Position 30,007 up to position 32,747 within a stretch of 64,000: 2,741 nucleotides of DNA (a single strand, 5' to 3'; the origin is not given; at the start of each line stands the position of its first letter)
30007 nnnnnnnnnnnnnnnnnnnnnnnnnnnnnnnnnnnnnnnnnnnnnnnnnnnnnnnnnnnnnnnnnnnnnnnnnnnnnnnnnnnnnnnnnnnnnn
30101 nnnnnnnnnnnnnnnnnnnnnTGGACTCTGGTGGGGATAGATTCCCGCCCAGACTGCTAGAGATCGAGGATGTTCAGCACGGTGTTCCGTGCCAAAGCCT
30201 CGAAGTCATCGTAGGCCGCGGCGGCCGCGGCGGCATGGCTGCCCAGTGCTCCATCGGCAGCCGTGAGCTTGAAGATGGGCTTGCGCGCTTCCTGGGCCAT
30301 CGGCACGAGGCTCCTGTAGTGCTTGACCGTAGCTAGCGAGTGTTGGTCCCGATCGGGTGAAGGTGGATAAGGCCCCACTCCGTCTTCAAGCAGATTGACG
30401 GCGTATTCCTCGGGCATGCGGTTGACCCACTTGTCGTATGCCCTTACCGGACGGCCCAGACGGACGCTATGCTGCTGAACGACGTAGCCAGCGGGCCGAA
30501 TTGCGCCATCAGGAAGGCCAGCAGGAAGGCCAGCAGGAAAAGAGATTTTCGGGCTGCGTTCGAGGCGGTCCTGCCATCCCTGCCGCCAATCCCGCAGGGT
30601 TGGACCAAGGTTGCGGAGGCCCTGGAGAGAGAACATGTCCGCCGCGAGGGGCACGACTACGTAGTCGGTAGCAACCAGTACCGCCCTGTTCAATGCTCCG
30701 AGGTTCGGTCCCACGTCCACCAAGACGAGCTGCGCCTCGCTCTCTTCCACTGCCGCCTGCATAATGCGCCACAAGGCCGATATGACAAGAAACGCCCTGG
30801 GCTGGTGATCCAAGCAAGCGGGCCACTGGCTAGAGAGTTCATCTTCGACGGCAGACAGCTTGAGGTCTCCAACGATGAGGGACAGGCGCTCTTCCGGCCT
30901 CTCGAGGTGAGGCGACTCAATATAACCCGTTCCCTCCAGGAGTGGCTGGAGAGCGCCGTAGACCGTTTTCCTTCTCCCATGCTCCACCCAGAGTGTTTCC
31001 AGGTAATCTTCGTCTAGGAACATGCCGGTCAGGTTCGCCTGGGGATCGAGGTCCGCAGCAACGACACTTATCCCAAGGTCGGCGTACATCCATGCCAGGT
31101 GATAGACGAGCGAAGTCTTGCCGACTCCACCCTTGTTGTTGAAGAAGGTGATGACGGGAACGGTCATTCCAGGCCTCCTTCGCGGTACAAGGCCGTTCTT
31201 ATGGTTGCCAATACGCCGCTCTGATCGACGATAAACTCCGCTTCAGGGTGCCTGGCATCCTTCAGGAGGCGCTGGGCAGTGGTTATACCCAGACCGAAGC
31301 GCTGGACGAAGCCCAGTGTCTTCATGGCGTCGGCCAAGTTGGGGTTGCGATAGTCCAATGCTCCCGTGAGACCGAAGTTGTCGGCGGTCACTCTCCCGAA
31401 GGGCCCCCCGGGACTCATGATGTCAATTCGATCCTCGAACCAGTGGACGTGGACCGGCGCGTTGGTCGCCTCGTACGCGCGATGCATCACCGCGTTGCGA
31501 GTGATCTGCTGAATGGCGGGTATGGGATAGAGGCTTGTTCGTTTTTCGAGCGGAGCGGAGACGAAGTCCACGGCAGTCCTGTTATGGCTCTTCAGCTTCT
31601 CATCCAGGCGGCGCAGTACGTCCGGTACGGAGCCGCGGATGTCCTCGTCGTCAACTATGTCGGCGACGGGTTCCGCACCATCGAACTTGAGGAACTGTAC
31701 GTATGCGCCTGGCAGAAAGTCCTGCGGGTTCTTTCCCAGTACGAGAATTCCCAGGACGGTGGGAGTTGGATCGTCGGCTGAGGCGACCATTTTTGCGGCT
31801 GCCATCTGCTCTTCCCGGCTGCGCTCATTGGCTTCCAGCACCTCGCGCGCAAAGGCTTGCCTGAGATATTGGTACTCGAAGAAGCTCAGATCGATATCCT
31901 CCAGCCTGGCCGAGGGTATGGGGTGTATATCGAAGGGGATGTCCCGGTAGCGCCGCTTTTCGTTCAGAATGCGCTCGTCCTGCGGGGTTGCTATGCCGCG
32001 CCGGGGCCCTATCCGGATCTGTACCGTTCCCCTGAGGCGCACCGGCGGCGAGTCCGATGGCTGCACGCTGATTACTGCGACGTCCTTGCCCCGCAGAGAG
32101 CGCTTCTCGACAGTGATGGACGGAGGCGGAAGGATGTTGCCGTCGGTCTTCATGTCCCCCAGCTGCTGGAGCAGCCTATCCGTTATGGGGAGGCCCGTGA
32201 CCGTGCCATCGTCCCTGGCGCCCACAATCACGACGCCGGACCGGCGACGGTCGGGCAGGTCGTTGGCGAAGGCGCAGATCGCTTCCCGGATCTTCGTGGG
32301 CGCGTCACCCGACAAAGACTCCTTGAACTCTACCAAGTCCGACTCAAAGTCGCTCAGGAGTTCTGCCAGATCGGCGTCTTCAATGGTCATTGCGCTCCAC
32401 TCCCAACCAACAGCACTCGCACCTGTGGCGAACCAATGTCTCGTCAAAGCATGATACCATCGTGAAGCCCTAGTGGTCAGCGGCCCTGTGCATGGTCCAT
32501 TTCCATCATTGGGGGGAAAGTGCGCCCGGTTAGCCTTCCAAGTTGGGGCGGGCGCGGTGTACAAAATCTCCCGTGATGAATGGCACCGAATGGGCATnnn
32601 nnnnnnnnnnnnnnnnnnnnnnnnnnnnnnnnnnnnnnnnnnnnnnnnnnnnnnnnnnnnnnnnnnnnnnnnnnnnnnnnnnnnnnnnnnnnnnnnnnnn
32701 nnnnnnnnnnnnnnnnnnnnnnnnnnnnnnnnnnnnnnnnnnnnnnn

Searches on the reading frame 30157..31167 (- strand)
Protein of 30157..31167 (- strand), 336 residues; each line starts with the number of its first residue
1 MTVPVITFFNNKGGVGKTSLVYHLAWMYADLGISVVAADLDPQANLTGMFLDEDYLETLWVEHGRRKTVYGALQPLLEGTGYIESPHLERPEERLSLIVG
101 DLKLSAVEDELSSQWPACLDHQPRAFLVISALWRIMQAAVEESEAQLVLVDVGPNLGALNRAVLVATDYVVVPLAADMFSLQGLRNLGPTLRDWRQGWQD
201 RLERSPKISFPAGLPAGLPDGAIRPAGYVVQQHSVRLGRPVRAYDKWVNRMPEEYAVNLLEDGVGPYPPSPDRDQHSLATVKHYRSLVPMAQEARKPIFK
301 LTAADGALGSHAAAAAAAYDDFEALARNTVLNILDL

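Call 5: search_protein_families(library=pfam, proteins=[window:30157-31167:-], max_evalue=0.01)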
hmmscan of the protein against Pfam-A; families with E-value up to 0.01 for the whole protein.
window:30157-31167:- (336 aa): 5 families
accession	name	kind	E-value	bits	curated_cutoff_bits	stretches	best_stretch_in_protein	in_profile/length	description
PF13614.12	AAA_31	-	4.8e-25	89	27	1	5-202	3-175/177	AAA domain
PF01656.29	CbiA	-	7.6e-11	42.5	25.4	1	6-128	1-54/125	CobQ/CobB/MinD/ParA nucleotide binding domain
PF09140.17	MipZ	-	0.00014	21.7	20.7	1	5-50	2-47/262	ATPase MipZ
PF02374.21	ArsA_ATPase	-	0.0015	18.3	24.3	1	7-50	4-47/305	Anion-transporting ATPase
PF06564.18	CBP_BcsQ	-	0.0074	16.3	21.3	0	11-55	9-52/234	Cellulose biosynthesis protein BcsQ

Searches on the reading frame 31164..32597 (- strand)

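Call 5: search_protein_families(library=pfam, proteins=[window:31164-32597:-], max_evalue=0.01)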
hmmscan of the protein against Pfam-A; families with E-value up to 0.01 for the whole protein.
window:31164-32597:- (477 aa): 2 families
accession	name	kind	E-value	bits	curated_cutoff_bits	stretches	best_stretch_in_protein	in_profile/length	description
PF13749.12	HATPase_c_4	-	1e-15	57.9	26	1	380-465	2-88/89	Putative ATP-dependent DNA helicase recG C-terminal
PF04326.19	SLFN_AlbA_2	-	6.8e-15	56.1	25.3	1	85-199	1-113/118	Schlafen, AlbA_2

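Call 17: search_protein_families(library=padloc, proteins=[window:31164-32597:-], max_evalue=0.001)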
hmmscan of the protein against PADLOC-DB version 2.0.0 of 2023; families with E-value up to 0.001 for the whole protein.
window:31164-32597:- (477 aa): 4 families
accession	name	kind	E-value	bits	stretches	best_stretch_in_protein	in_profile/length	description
PDLC02402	Aga_SIR2-PNTD1-PNTD2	-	6.8e-15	52.2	1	212-443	301-537/876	Class I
PDLC02394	pAgo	-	2e-12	43.7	1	101-398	55-355/1121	-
PDLC02418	Aga_SIR2-Kinase-PNTD1-PNTD2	-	2.3e-09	34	1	214-438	162-410/756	Class I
PDLC05032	PDC-S50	-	0.00025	18.3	1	77-191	9-126/387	-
